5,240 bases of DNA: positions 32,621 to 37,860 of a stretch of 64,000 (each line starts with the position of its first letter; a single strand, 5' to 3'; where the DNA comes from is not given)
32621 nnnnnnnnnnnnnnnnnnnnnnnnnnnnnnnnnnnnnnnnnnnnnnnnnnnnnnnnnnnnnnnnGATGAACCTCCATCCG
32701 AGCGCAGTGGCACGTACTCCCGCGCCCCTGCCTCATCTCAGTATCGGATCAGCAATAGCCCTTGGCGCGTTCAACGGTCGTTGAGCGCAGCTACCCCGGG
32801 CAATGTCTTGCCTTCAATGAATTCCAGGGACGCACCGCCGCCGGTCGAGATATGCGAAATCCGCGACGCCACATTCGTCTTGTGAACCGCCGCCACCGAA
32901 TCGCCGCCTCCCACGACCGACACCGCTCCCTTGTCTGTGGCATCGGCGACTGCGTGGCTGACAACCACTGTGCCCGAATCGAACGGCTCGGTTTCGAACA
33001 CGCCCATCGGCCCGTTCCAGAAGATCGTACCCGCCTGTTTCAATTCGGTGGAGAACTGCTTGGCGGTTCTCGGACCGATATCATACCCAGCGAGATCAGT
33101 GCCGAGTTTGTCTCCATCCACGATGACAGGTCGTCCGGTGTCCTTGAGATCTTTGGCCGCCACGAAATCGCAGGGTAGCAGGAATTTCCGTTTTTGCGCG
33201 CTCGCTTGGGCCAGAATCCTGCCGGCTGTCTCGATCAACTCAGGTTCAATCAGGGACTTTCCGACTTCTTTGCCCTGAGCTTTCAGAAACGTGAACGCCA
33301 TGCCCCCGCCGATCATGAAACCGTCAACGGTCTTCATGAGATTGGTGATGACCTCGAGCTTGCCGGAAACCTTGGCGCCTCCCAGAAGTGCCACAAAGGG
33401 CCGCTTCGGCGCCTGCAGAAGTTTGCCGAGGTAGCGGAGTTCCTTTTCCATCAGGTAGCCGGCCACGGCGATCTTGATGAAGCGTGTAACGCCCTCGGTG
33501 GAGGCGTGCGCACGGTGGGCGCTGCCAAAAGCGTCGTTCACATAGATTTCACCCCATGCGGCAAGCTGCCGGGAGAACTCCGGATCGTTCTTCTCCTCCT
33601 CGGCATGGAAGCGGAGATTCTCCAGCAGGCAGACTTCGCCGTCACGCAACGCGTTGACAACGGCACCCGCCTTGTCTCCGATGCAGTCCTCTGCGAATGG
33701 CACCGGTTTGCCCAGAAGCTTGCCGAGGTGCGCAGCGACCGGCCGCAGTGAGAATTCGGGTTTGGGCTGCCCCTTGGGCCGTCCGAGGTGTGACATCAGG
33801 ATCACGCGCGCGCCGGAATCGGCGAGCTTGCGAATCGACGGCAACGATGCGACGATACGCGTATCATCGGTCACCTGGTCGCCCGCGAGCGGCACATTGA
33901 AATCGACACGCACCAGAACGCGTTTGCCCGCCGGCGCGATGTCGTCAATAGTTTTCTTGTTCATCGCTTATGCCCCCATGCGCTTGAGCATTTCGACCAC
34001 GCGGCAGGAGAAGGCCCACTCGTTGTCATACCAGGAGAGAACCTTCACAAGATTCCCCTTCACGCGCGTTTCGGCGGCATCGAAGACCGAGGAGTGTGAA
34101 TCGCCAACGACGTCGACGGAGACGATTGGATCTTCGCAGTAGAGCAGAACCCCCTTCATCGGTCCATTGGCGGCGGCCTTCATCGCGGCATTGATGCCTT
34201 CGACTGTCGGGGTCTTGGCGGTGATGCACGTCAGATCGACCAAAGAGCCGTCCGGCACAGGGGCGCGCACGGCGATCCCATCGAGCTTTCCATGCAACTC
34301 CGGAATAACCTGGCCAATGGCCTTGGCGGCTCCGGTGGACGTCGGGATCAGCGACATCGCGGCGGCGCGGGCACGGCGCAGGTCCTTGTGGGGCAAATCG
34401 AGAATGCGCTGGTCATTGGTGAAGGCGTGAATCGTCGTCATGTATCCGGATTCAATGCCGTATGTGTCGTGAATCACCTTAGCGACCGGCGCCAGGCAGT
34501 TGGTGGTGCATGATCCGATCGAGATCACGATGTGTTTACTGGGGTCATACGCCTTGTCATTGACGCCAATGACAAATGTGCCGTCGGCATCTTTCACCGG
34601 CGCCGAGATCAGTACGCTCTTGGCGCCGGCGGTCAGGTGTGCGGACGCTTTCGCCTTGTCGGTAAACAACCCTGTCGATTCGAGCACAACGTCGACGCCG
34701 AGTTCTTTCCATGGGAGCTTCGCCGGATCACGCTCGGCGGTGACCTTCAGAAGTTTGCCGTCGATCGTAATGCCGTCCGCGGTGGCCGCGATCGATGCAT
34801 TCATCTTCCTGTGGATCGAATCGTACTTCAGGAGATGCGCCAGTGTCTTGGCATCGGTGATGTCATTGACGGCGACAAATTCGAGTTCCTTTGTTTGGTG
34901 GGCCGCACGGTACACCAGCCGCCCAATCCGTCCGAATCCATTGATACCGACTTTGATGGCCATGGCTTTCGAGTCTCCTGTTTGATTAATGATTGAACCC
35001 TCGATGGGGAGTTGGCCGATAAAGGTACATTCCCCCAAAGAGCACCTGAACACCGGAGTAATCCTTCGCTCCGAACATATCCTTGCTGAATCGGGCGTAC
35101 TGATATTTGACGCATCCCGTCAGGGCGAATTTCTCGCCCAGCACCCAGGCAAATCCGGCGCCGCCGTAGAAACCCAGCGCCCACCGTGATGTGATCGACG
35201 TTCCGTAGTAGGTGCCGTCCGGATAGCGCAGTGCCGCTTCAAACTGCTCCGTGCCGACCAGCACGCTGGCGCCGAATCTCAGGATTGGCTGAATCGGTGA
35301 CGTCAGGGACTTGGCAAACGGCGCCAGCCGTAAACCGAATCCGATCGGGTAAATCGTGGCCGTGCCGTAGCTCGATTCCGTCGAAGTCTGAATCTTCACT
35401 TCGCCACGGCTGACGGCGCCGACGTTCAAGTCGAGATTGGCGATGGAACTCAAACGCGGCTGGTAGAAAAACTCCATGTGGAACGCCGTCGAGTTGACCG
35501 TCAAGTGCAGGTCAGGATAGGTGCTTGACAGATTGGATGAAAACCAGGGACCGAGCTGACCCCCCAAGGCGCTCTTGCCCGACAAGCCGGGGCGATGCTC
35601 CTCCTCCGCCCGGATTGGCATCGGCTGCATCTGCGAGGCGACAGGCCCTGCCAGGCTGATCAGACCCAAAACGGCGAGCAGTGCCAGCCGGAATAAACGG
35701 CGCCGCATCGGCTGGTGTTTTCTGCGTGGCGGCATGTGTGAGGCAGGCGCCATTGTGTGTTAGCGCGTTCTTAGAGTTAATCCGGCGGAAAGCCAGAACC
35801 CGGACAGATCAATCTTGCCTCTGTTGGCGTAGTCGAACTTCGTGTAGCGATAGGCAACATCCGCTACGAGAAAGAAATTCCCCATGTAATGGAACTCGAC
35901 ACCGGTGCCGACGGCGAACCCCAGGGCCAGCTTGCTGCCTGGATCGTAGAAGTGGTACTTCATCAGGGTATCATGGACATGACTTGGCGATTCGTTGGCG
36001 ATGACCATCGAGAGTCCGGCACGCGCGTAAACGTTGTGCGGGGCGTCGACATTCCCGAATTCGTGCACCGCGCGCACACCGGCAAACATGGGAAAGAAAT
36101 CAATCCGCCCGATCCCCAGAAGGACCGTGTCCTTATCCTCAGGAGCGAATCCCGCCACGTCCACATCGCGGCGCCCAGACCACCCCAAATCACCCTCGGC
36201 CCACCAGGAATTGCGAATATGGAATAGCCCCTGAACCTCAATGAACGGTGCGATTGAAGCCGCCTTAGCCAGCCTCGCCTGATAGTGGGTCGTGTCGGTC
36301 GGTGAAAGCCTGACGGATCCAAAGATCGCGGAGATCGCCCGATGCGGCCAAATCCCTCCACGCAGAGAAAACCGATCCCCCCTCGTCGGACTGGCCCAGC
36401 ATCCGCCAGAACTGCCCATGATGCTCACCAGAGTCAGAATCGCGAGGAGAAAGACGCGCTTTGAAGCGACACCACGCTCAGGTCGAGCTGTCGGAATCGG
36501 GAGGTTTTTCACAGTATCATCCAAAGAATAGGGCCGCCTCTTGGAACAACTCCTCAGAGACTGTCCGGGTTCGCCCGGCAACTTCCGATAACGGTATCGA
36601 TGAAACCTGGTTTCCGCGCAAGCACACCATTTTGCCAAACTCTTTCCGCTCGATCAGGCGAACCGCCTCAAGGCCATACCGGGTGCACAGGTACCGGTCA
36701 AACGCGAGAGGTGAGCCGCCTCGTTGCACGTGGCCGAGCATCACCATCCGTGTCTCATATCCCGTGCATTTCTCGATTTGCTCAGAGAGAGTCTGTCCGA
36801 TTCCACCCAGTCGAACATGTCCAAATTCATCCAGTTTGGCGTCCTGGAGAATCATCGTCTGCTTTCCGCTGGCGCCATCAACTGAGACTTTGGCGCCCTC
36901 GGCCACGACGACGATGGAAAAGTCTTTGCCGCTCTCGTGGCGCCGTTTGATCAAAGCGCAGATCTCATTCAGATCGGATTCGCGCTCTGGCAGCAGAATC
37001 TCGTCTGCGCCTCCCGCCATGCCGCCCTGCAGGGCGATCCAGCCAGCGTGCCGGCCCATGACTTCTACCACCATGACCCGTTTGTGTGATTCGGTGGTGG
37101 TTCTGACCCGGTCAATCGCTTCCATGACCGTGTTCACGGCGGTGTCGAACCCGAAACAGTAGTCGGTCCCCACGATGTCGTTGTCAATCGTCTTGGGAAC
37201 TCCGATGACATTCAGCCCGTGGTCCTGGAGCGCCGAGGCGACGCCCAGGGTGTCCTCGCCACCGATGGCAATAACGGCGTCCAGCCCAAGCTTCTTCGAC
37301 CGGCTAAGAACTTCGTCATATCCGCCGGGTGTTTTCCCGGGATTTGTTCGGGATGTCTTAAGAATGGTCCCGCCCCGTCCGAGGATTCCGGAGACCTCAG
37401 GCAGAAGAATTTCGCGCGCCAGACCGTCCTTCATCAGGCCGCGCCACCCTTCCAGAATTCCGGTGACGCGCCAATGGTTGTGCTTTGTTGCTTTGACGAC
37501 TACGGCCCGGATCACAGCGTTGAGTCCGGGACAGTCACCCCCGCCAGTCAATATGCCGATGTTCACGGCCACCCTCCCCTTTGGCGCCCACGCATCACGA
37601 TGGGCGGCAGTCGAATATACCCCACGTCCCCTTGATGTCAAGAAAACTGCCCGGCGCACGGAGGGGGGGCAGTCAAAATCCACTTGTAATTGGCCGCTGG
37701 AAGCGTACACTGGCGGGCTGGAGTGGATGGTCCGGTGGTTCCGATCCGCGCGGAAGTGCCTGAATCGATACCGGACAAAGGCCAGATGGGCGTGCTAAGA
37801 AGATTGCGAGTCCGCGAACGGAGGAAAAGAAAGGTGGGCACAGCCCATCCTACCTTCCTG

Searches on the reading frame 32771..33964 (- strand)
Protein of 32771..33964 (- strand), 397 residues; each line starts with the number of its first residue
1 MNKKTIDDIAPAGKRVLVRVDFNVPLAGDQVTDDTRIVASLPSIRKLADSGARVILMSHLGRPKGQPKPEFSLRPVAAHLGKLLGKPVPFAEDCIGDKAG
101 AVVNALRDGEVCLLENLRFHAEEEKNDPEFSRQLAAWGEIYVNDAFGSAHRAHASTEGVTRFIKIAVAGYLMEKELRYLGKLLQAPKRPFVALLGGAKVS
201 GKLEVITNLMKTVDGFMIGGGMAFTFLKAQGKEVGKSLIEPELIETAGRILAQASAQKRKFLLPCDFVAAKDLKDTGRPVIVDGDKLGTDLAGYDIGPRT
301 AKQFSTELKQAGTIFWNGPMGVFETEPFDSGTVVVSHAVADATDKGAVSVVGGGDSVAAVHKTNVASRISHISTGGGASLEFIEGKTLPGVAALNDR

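Call 58: search_protein_families(library=pfam, proteins=[window:32771-33964:-], max_evalue=0.0001)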
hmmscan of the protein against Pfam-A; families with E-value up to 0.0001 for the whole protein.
window:32771-33964:- (397 aa): 1 family
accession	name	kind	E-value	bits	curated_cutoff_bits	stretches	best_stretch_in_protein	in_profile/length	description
PF00162.24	PGK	-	5.5e-155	516.5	27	1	6-386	1-379/379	Phosphoglycerate kinase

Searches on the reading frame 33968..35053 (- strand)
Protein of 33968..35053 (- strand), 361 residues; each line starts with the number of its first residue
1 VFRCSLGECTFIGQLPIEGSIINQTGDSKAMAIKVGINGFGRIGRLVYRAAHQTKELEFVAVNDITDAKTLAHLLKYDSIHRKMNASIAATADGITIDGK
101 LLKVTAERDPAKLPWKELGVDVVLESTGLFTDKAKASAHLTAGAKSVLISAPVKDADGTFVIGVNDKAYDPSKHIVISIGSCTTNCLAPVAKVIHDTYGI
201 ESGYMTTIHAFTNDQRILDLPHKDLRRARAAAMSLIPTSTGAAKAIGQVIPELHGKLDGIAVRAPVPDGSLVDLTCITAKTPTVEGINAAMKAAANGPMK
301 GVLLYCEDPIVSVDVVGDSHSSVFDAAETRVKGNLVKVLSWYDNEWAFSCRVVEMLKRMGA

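Call 58: search_protein_families(library=pfam, proteins=[window:33968-35053:-], max_evalue=0.0001)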
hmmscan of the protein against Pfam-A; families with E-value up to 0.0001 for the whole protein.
window:33968-35053:- (361 aa): 2 families
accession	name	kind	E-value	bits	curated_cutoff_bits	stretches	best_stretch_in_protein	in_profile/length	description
PF02800.25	Gp_dh_C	-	2.5e-63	212.8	24.4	1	187-342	1-158/158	Glyceraldehyde 3-phosphate dehydrogenase, C-terminal domain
PF00044.30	Gp_dh_N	-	5.3e-39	133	31.7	1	33-133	1-101/101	Glyceraldehyde 3-phosphate dehydrogenase, NAD binding domain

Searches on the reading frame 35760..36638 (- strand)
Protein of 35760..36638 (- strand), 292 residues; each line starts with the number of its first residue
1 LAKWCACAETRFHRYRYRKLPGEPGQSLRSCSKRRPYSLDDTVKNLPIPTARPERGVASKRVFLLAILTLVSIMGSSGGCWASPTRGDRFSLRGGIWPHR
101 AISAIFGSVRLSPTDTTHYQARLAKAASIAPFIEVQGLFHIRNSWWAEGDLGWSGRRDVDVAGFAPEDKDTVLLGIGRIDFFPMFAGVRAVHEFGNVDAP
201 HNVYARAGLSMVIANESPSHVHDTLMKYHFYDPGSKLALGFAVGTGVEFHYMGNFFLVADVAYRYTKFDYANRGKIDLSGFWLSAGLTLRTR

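Call 59: search_protein_families(library=pfam, proteins=[window:35760-36638:-], max_evalue=0.0001)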
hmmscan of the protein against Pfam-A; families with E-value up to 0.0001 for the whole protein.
window:35760-36638:- (292 aa): 1 family
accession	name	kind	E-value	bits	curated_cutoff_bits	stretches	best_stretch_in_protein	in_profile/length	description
PF13505.12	OMP_b-brl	-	9.6e-06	26.3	28.7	1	130-286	43-172/175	Outer membrane protein beta-barrel domain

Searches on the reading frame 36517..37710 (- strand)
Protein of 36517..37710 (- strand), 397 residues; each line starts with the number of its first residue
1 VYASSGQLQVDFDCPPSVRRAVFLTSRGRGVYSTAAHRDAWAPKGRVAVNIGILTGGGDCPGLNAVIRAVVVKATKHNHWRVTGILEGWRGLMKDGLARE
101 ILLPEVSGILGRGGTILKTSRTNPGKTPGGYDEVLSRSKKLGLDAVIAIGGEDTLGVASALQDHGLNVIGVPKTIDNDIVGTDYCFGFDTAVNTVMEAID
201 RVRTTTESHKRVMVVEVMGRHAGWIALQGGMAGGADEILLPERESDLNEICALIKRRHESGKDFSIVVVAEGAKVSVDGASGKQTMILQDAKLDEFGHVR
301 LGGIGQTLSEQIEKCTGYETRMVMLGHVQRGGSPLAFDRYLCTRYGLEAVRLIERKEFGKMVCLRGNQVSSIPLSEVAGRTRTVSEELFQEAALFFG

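Call 59: search_protein_families(library=pfam, proteins=[window:36517-37710:-], max_evalue=0.0001)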
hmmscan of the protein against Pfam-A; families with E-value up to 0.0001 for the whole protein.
window:36517-37710:- (397 aa): 1 family
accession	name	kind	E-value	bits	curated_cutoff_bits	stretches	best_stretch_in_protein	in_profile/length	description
PF00365.25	PFK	-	1.8e-105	352.7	30.9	1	50-353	1-277/277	Phosphofructokinase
